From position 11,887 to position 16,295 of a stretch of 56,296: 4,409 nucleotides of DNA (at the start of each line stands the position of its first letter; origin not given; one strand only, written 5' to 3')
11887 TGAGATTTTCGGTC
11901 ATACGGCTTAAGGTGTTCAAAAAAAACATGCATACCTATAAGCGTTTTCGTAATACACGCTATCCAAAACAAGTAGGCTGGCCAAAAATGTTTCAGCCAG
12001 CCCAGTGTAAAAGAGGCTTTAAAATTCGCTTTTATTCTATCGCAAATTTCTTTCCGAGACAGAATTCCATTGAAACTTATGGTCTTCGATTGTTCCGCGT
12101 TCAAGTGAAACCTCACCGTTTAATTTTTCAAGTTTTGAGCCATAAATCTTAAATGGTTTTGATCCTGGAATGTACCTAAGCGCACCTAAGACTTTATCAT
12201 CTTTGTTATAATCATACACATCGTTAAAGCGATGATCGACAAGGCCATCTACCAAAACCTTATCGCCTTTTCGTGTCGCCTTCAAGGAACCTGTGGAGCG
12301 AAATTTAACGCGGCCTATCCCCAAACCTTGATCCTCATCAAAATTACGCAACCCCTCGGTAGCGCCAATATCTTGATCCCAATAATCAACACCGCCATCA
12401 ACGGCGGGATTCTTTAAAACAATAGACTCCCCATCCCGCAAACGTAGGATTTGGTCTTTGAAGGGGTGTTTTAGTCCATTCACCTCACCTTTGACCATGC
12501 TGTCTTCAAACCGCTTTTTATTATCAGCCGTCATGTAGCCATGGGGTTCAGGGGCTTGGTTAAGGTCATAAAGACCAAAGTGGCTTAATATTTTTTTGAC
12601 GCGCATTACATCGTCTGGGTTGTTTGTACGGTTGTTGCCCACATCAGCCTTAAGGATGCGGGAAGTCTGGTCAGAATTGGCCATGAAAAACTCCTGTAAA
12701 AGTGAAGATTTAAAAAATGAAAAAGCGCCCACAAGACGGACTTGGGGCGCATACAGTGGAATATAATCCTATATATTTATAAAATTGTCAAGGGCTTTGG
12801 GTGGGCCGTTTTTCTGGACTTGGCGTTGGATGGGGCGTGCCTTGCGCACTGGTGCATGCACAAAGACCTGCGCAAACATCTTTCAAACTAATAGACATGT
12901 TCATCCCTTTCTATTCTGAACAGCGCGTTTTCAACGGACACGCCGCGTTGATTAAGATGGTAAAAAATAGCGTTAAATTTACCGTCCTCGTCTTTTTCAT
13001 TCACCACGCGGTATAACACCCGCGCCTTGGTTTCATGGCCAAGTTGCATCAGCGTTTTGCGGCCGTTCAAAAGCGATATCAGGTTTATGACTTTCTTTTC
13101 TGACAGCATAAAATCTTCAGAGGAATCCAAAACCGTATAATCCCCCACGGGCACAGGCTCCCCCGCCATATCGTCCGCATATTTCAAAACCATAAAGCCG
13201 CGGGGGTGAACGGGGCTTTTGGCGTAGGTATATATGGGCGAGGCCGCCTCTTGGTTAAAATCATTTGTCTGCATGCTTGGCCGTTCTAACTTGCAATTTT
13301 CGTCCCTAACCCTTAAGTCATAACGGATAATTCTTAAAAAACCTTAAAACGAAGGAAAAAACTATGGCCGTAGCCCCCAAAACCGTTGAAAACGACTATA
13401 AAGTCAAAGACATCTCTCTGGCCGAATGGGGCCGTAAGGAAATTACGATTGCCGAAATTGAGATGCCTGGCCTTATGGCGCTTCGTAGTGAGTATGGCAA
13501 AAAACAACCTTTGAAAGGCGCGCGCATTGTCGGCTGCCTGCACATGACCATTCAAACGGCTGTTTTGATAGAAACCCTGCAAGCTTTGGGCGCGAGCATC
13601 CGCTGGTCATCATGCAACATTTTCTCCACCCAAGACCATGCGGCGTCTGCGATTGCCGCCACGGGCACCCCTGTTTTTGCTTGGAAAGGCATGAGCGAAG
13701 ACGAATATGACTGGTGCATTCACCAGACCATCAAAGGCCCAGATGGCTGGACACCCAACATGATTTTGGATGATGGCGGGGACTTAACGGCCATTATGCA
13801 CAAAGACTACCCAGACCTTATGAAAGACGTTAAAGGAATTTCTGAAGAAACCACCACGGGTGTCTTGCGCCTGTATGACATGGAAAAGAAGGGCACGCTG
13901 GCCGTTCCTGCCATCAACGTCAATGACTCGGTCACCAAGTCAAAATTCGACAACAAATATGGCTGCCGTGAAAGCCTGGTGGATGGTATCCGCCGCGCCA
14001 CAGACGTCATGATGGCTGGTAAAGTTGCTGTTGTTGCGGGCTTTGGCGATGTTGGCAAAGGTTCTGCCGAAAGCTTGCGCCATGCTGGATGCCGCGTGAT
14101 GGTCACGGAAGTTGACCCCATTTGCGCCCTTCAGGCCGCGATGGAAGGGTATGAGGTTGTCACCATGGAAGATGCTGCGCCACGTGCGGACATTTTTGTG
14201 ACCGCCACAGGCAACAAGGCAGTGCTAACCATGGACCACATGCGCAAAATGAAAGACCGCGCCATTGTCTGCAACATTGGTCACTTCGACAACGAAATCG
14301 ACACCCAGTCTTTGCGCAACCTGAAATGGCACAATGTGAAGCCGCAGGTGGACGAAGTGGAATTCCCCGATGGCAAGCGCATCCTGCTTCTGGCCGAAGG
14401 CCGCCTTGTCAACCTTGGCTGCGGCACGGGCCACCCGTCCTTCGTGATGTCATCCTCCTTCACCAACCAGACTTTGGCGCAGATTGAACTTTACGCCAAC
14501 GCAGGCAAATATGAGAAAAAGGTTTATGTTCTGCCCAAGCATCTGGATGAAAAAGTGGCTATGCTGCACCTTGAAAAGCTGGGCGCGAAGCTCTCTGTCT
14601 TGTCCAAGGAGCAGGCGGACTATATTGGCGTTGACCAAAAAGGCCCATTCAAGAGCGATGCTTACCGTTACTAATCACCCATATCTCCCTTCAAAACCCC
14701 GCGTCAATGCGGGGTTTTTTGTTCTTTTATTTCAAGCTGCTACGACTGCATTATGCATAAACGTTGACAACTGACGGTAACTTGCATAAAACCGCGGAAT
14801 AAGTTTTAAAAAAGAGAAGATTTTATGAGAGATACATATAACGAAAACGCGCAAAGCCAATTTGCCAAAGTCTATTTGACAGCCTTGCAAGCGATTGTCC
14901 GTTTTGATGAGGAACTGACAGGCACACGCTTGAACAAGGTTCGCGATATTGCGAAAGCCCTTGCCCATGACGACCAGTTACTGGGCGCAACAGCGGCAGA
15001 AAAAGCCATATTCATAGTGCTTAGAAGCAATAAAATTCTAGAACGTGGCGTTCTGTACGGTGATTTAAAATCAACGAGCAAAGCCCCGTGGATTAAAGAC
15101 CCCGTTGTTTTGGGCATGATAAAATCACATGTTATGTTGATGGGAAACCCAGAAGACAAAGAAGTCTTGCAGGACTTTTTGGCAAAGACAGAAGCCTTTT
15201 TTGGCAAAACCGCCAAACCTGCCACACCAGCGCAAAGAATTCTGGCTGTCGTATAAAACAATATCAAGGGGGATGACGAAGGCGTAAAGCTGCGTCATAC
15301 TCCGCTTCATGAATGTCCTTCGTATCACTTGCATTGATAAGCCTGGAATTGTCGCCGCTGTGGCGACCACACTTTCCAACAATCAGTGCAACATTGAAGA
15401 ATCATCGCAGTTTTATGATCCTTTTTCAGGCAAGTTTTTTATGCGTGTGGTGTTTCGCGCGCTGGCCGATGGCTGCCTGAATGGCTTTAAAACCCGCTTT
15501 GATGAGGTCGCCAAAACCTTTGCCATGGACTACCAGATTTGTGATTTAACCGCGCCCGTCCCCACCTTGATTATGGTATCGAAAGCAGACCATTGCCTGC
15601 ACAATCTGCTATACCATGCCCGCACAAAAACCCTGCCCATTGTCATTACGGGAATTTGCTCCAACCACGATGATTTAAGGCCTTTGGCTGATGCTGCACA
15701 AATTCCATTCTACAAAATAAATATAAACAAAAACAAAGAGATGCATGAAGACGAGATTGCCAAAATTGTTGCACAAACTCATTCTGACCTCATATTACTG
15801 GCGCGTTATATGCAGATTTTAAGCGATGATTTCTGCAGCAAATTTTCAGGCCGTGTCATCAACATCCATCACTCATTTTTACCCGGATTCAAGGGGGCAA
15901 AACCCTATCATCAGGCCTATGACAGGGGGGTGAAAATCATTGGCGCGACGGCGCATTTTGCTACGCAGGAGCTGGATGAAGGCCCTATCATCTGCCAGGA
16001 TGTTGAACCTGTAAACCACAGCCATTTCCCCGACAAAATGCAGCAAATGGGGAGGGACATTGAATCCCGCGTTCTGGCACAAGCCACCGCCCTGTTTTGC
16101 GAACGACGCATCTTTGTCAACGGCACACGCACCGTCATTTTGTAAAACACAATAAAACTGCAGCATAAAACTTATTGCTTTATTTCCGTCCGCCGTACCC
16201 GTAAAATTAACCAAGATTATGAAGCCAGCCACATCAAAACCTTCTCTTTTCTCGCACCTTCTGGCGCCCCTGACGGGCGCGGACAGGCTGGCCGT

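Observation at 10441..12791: Toxin/immunity-style cassette array: one 215-aa gene, three paralogous multi-TM genes, and four copies of the first gene's 3' tail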

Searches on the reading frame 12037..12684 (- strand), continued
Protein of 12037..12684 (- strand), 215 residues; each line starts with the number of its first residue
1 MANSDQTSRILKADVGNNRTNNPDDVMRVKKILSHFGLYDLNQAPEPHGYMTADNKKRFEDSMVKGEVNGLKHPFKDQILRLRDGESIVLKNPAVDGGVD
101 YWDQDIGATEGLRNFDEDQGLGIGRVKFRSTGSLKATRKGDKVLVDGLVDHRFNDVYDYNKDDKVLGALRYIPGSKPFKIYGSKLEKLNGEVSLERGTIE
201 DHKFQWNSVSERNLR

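Call 95: list_cluster_members(proteins=[P0002, P0009, P0010, P0012, P0013, P0014, P0016, P0024, P0037, P0039])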
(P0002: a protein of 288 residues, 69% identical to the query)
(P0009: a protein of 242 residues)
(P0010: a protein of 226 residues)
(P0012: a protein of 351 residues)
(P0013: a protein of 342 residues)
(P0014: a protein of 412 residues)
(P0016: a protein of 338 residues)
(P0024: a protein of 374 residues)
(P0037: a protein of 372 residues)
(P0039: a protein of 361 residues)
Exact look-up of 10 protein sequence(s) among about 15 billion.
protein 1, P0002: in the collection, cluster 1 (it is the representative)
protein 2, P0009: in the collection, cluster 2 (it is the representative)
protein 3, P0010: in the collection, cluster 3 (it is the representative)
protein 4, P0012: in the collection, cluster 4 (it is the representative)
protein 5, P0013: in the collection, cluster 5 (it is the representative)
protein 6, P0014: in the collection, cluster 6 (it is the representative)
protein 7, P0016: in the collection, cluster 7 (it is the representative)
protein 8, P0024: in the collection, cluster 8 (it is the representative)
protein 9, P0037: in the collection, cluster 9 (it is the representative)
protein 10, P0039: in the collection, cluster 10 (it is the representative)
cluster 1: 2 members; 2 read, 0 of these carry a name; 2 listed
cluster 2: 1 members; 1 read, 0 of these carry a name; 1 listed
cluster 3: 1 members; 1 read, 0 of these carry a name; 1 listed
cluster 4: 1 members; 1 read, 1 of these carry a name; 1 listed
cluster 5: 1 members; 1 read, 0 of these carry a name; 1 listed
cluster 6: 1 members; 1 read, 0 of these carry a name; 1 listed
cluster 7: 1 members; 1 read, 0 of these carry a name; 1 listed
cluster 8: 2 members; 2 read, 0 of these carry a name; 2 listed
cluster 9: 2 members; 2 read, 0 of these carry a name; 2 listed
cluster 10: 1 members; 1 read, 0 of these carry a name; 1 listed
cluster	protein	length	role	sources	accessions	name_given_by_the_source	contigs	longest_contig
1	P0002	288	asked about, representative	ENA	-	-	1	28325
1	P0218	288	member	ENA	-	-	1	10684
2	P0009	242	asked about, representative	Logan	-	-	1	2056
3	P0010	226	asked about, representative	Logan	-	-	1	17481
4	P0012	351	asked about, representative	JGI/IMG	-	peptidoglycan hydrolase-like protein with peptidoglycan-binding domain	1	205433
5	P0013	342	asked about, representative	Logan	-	-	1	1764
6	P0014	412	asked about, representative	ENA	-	-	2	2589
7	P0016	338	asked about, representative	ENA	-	-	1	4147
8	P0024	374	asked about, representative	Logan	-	-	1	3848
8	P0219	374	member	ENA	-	-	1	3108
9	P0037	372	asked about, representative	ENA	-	-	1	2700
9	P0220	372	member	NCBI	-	-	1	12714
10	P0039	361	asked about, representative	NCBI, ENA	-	-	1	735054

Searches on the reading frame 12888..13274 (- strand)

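Call 4: search_protein_families(library=pfam, proteins=[window:12888-13274:-], max_evalue=1)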
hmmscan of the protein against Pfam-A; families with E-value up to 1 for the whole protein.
window:12888-13274:- (128 aa): 1 family
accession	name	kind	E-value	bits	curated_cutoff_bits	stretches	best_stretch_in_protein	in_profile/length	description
PF02770.24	Acyl-CoA_dh_M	-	0.15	12.7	33.3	1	68-116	29-77/97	Acyl-CoA dehydrogenase, middle domain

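Call 5: search_protein_families(library=ncbifam, proteins=[window:12888-13274:-], max_evalue=1)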
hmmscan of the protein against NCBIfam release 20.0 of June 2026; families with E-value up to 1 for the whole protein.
window:12888-13274:- (128 aa): 1 family
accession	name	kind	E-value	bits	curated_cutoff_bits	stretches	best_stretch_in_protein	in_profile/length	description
NF007243.0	PRK09685.1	equivalog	0.18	11.2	199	1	41-90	94-143/303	transcriptional regulator FeaR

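Call 9: search_protein_families(library=padloc, proteins=[window:12888-13274:-], max_evalue=1)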
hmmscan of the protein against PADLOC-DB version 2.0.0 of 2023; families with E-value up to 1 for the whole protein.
window:12888-13274:- (128 aa): 0 families

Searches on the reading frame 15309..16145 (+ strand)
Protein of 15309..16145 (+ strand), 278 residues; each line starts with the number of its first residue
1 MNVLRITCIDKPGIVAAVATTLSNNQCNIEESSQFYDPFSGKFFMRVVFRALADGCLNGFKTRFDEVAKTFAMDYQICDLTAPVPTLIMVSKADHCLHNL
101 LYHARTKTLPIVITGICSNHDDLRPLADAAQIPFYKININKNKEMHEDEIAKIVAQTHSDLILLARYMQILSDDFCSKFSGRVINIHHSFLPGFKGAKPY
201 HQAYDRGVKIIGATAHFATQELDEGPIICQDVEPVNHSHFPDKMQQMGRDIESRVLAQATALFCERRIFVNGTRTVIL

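Call 68: search_protein_families(library=pfam, proteins=[window:15309-16145:+], max_evalue=0.00001)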
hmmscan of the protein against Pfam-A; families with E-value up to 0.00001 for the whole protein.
window:15309-16145:+ (278 aa): 2 families
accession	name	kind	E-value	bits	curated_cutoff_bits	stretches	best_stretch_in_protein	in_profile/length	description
PF00551.24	Formyl_trans_N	-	2.1e-37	129.1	26.1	1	87-259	4-180/181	Formyl transferase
PF01842.31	ACT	-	1.9e-06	28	27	1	3-34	2-33/66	ACT domain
